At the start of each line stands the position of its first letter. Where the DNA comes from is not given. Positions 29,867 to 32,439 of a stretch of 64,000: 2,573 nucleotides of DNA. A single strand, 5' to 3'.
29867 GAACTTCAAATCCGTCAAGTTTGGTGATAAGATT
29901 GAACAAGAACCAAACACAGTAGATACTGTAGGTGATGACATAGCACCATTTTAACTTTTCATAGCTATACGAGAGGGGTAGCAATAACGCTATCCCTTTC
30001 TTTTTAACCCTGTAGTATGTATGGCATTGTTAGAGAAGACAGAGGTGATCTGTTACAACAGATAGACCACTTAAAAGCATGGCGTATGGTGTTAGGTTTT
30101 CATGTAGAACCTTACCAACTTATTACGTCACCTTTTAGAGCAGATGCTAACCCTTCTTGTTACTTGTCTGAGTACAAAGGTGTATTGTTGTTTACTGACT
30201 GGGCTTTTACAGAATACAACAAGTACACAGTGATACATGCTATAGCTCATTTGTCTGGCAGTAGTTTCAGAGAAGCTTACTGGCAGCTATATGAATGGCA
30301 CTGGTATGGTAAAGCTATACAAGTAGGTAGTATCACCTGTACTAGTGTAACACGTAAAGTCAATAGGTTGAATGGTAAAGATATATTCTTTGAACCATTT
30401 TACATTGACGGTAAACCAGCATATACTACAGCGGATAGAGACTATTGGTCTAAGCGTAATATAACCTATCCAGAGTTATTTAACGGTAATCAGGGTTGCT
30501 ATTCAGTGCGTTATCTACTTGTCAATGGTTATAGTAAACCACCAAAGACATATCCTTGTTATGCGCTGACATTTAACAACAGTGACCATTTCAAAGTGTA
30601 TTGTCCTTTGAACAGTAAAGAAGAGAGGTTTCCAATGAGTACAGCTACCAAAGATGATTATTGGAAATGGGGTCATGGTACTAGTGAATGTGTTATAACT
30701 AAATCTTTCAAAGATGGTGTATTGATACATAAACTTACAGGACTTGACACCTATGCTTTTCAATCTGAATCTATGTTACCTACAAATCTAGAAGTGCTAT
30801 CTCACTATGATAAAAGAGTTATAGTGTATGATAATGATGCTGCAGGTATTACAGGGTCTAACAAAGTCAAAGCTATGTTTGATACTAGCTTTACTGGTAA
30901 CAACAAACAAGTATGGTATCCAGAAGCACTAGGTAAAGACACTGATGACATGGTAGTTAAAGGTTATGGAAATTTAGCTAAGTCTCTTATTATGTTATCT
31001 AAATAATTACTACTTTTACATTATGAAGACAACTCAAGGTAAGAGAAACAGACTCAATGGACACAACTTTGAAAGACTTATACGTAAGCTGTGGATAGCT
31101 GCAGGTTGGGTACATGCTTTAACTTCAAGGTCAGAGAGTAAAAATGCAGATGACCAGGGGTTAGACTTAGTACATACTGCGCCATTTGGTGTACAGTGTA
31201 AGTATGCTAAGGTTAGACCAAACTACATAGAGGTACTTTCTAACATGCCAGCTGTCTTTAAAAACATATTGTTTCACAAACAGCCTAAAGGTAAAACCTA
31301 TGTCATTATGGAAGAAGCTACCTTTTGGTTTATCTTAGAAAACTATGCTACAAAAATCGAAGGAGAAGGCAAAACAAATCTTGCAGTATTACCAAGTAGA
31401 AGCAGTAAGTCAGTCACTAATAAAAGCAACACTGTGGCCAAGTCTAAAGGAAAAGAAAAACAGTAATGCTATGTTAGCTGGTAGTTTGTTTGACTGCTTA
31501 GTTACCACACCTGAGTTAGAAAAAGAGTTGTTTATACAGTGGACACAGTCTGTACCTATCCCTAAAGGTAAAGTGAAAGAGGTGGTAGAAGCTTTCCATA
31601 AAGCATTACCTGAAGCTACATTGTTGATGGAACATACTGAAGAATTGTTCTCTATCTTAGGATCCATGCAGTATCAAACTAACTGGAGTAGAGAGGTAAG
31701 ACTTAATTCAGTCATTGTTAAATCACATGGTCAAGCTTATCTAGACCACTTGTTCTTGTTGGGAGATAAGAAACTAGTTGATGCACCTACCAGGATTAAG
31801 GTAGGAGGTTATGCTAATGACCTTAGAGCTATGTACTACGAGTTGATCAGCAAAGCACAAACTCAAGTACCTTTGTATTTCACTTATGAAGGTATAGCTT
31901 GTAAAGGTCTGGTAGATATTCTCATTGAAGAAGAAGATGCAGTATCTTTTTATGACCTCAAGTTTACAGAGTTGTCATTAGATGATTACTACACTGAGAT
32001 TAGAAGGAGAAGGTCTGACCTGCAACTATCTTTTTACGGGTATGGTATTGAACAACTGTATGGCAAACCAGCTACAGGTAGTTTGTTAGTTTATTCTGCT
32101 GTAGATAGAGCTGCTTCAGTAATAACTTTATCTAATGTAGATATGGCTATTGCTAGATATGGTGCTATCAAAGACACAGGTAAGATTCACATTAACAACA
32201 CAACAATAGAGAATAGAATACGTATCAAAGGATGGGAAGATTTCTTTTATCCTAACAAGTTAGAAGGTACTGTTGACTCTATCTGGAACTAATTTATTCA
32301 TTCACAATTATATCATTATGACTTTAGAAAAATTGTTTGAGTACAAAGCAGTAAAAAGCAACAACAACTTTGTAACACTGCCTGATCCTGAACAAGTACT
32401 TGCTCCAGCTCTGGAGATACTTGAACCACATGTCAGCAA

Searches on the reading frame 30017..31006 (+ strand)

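Call 10: search_protein_families(library=pfam, proteins=[window:30017-31006:+], max_evalue=0.01)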
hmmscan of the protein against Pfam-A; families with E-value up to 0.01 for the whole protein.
window:30017-31006:+ (329 aa): 1 family
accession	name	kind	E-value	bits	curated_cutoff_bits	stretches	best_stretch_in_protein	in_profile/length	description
PF13155.12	Toprim_2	-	0.0044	17.8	22.1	1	252-312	29-87/88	Toprim-like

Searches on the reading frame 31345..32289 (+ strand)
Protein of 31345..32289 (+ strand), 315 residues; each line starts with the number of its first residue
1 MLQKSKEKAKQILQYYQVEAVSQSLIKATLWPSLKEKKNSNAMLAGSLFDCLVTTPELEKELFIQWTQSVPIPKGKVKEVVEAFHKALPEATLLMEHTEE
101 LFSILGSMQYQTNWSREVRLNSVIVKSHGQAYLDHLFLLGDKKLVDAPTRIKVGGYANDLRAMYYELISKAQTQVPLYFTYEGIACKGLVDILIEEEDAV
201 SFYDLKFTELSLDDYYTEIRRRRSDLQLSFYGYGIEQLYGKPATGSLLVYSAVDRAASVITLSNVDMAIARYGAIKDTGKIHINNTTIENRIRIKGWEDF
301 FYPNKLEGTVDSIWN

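Call 70: search_protein_families(library=pfam, proteins=[window:31345-32289:+], max_evalue=0.001)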
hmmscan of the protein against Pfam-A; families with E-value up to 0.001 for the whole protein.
window:31345-32289:+ (315 aa): 1 family
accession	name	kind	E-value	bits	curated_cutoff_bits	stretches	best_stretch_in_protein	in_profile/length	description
PF12684.13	DUF3799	-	3.5e-05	24.1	26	0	180-249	103-178/233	PDDEXK-like domain of unknown function (DUF3799)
